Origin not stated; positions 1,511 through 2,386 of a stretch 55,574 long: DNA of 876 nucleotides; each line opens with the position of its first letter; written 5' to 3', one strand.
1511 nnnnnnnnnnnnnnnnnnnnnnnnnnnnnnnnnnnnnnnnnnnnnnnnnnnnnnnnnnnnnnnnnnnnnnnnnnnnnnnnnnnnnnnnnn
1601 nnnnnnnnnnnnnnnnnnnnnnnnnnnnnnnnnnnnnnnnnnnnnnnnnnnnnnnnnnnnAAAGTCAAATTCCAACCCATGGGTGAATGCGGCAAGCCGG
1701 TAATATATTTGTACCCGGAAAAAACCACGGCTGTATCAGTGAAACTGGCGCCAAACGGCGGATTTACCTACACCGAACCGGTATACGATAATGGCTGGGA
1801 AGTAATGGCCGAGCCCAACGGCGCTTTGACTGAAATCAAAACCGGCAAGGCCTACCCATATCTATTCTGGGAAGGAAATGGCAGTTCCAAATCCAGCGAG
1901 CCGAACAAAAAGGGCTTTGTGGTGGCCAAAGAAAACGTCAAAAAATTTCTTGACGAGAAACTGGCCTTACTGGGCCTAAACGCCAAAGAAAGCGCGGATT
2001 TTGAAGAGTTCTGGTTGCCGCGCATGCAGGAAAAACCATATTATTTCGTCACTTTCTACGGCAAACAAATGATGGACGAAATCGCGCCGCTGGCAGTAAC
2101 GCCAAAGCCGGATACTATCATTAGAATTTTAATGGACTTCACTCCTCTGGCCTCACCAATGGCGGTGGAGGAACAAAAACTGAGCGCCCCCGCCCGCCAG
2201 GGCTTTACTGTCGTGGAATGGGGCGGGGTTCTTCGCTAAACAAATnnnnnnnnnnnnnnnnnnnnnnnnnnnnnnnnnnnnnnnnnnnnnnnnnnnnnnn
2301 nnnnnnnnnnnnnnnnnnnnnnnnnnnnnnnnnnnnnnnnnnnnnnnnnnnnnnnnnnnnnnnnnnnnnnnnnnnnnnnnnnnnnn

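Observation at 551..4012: Adjacent membrane-anchored pair: a 562-aa orphan and a MEMO1-like/CapA-like fusion protein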

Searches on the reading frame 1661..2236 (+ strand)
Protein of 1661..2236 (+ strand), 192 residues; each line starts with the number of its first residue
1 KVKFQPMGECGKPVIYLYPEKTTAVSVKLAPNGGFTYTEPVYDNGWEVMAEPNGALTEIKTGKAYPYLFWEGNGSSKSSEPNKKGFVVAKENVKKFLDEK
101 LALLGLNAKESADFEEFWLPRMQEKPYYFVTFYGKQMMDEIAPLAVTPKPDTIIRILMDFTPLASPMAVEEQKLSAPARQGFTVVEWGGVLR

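Call 50: predict_structure(alignment_id=A3)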
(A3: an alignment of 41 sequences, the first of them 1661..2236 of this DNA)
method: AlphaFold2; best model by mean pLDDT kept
length: 192 residues; sequences in the alignment: 41
mean_pLDDT: 90.8   pTM: 0.86
mean pLDDT of the five models: 90.8, 90.8, 89.8, 89.6, 89.0
residues with pLDDT >= 90: 155; 70-90: 18; 50-70: 11; < 50: 8
segments of 3 or more residues with pLDDT < 50: 1-8
pLDDT, mean of each block of 10 residues (from residue 1): 44 92 98 91 97 98 97 67 90 98 97 95 96 92 96 96 96 95 95 74
secondary structure, 60 per line:
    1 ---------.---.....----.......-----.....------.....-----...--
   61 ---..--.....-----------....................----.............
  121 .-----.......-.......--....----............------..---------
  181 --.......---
elements in order: E14-18 E23-29 E35-39 E46-50 E56-58 E68-72 E84-89 H90-103 H108-121 E127-133 H135-141 E144-147 E152-163 E183-189

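Call 79: search_protein_representatives(protein=window:1661-2236:+)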
Query: 192 residues. Proteins with E-value up to 0.001 (for the whole library): 6685; up to 1e-10: 5540; up to 1e-30: 3034. The best 150 are listed.
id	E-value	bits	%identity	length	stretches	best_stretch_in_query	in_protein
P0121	4.4e-125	431.2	100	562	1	1-192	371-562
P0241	1.8e-87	308.5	40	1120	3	10-191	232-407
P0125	9.1e-83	293.1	70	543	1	2-192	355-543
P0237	3.5e-78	278.1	67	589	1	2-192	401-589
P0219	6.0e-78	277.4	63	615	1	3-191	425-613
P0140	2.9e-77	275.1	69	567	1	3-192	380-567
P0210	7.3e-77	273.8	67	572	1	3-192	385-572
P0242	1.9e-76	272.5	65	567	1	3-192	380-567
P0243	2.2e-76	272.3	65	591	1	2-191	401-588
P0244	2.7e-76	272.0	65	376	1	3-192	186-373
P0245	1.1e-75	270.0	65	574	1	3-192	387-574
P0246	2.5e-75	268.8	63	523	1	2-192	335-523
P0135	3.6e-75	268.3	65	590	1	3-192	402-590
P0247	8.8e-75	267.0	62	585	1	3-192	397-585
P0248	1.1e-74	266.7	64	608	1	2-191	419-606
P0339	8.7e-65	234.4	59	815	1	2-191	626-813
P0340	1.3e-64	233.9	61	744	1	4-191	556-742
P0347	3.1e-64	232.6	58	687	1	4-192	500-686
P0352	6.4e-64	231.6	57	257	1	5-192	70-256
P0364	2.9e-63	229.5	57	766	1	2-191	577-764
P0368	5.4e-63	228.6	57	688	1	1-191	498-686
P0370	7.0e-63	228.2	57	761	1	2-191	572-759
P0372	9.0e-63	227.8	57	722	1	3-191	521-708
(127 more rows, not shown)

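Call 80: search_protein_families(library=pfam, proteins=[P0241, P0339, P0340, P0364, P0370, P0372, P0347, P0368, P0352, P0244], max_evalue=0.001)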
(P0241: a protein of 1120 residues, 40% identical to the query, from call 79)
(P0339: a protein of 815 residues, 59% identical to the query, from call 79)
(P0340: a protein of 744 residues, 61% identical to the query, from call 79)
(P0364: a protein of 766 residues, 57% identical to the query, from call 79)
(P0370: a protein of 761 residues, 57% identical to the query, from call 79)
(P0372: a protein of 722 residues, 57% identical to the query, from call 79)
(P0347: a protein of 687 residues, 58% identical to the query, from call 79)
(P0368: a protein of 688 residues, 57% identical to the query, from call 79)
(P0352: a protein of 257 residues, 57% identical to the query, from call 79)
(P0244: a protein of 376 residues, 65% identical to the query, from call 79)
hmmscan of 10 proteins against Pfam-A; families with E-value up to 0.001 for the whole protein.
P0241 (1120 aa): 8 families
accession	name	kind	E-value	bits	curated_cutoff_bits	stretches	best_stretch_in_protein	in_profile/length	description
PF12796.13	Ank_2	-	1.5e-42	144.5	27.3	3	38-132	1-90/90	Ankyrin repeats (3 copies)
PF00023.36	Ank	-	3.5e-31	105.9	21.1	1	820-850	2-32/33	Ankyrin repeat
PF13637.12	Ank_4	-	7.2e-28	96.5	22.7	2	38-87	1-50/50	Ankyrin repeats (many copies)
PF13606.12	Ank_3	-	2.3e-25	85.9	22.3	0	820-847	2-29/30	Ankyrin repeat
PF13857.12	Ank_5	-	1.5e-20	73.5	27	2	88-138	3-52/56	Ankyrin repeats (many copies)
PF00123.25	Hormone_2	-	2.9e-07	30.7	21.2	0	1017-1029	5-17/28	Peptide hormone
PF24521.3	Ank_KRIT1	-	7.9e-07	29.3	80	0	422-519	28-123/149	KRIT1 ankyrin-repeats domain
PF13646.12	HEAT_2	-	0.00043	20.9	27.7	0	550-592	35-74/88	HEAT repeats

P0339 (815 aa): 0 families

P0340 (744 aa): 0 families

P0364 (766 aa): 1 family
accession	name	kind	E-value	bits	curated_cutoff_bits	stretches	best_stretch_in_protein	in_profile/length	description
PF18933.6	PsbP_2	-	0.00029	21.3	27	0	103-237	44-168/184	PsbP-like protein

P0370 (761 aa): 0 families

P0372 (722 aa): 0 families

P0347 (687 aa): 0 families

P0368 (688 aa): 0 families

P0352 (257 aa): 0 families

P0244 (376 aa): 1 family
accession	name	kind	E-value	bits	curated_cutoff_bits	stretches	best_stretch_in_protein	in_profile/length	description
PF13485.12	Peptidase_MA_2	-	0.00011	22.5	32.4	1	77-154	22-102/201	Peptidase MA superfamily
